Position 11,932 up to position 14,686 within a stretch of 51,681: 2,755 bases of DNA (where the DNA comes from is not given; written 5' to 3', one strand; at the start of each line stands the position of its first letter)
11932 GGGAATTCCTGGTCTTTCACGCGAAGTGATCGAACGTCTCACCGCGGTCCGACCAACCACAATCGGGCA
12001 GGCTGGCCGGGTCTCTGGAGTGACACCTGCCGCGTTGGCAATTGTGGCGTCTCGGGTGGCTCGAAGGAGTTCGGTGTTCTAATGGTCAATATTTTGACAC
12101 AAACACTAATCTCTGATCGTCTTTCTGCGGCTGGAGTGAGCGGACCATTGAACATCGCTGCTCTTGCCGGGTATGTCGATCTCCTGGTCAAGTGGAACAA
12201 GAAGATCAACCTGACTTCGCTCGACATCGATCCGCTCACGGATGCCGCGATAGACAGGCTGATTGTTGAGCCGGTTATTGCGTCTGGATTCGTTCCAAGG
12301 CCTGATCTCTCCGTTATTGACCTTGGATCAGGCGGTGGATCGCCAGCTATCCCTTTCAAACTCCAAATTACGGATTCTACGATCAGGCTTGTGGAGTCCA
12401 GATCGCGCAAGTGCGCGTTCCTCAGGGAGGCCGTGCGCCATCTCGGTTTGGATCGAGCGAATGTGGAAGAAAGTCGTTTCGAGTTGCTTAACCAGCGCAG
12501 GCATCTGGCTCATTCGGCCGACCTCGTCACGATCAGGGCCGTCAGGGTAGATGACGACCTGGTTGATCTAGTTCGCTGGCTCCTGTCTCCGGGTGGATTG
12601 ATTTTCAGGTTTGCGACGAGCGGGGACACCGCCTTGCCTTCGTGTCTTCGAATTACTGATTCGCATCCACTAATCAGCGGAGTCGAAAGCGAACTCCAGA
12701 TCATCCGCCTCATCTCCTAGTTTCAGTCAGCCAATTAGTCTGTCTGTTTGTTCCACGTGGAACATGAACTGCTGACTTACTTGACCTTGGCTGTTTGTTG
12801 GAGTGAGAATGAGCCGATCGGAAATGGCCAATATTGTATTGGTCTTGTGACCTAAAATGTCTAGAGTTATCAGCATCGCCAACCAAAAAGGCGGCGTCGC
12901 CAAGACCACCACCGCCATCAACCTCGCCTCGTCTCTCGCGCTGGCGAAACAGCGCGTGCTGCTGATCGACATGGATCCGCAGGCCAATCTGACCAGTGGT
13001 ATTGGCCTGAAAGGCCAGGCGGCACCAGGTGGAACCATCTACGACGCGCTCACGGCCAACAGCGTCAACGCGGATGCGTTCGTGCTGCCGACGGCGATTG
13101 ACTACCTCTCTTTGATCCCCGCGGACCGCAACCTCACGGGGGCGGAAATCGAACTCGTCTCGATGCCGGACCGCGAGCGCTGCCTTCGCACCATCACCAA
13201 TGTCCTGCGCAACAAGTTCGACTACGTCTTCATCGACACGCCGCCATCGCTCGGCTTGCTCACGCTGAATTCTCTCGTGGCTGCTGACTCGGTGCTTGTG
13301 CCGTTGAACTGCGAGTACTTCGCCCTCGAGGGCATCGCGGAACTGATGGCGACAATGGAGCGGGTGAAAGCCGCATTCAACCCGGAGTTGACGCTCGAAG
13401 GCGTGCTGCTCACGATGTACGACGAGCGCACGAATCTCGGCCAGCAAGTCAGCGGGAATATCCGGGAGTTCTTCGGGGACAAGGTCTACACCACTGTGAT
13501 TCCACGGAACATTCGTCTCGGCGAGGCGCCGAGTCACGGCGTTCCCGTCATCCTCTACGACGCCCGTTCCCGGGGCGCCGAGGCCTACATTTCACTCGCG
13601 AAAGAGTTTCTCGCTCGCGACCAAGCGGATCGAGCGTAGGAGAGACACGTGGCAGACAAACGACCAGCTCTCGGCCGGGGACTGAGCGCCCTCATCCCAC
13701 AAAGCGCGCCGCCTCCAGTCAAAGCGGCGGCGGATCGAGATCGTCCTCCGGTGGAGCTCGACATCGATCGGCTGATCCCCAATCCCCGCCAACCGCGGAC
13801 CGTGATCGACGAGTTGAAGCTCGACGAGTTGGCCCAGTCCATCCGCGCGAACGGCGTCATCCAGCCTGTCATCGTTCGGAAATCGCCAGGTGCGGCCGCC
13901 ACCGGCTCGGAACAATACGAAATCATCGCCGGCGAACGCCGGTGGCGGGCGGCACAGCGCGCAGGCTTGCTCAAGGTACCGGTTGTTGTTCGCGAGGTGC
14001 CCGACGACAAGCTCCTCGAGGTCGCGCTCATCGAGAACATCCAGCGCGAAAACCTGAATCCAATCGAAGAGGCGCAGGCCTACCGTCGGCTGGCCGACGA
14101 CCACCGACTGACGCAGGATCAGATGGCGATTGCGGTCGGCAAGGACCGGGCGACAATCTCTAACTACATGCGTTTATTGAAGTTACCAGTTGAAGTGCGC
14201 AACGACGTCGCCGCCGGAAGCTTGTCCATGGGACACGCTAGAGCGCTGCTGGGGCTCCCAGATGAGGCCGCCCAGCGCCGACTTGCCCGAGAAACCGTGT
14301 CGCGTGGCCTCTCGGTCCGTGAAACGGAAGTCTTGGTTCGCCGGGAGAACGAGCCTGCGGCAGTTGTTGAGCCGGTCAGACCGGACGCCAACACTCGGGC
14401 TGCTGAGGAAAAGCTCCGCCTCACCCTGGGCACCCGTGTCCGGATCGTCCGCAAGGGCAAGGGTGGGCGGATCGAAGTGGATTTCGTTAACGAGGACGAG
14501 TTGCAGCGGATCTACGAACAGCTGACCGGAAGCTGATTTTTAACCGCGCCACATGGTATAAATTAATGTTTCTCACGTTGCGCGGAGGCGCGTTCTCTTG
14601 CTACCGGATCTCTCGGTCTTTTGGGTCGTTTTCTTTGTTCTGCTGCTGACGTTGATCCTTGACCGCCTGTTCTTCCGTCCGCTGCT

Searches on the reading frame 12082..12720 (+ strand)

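Call 48: search_protein_families(library=pfam, proteins=[window:12082-12720:+], max_evalue=0.00001)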
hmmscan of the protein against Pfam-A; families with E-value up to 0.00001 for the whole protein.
window:12082-12720:+ (212 aa): 1 family
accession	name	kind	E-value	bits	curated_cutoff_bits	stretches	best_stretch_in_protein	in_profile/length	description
PF02527.21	GidB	-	8.7e-27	94.1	27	1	25-175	2-145/184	rRNA small subunit methyltransferase G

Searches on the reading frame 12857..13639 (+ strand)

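Call 48: search_protein_families(library=pfam, proteins=[window:12857-13639:+], max_evalue=0.00001)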
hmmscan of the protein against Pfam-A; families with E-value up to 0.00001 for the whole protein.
window:12857-13639:+ (260 aa): 7 families
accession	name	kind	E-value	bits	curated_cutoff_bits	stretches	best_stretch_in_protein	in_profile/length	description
PF13614.12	AAA_31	-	8.9e-58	195.6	27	1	3-179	2-176/177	AAA domain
PF01656.29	CbiA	-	5.8e-28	97.8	25.4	1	5-231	1-125/125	CobQ/CobB/MinD/ParA nucleotide binding domain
PF09140.17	MipZ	-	5.4e-11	42.7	20.7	0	4-41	2-39/262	ATPase MipZ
PF06564.18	CBP_BcsQ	-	6.2e-09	36.2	21.3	1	5-249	4-231/234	Cellulose biosynthesis protein BcsQ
PF10609.15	ParA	-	1.5e-08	34.8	27.1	1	2-140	3-133/246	NUBPL iron-transfer P-loop NTPase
PF02374.21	ArsA_ATPase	-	3.9e-07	30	24.3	1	10-140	8-147/305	Anion-transporting ATPase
PF00142.24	Fer4_NifH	-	4.7e-06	26.7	25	0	10-65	7-59/271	4Fe-4S iron sulfur cluster binding proteins, NifH/frxC family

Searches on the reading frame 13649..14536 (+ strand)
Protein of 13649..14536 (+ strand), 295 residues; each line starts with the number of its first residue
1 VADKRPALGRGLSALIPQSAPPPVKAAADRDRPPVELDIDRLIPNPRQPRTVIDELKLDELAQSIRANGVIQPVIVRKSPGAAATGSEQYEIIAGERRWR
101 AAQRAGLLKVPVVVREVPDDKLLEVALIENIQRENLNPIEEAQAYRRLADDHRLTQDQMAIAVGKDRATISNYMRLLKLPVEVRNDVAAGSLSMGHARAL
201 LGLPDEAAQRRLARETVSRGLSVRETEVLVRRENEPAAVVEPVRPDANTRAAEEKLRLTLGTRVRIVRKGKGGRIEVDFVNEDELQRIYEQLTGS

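Call 48: search_protein_families(library=pfam, proteins=[window:13649-14536:+], max_evalue=0.00001)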
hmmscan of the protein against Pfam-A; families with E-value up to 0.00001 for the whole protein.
window:13649-14536:+ (295 aa): 3 families
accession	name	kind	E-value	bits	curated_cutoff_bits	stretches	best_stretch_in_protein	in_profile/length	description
PF17762.8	HTH_ParB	-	2.1e-36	124.6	22.6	1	134-234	1-101/102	ParB HTH domain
PF02195.25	ParB_N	-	1.5e-34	118.3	26.3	1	36-132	5-95/95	ParB N-terminal domain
PF23552.2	ParB_C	-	6.9e-08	32.3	23.8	1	245-292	1-49/50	ParB dimerisation domain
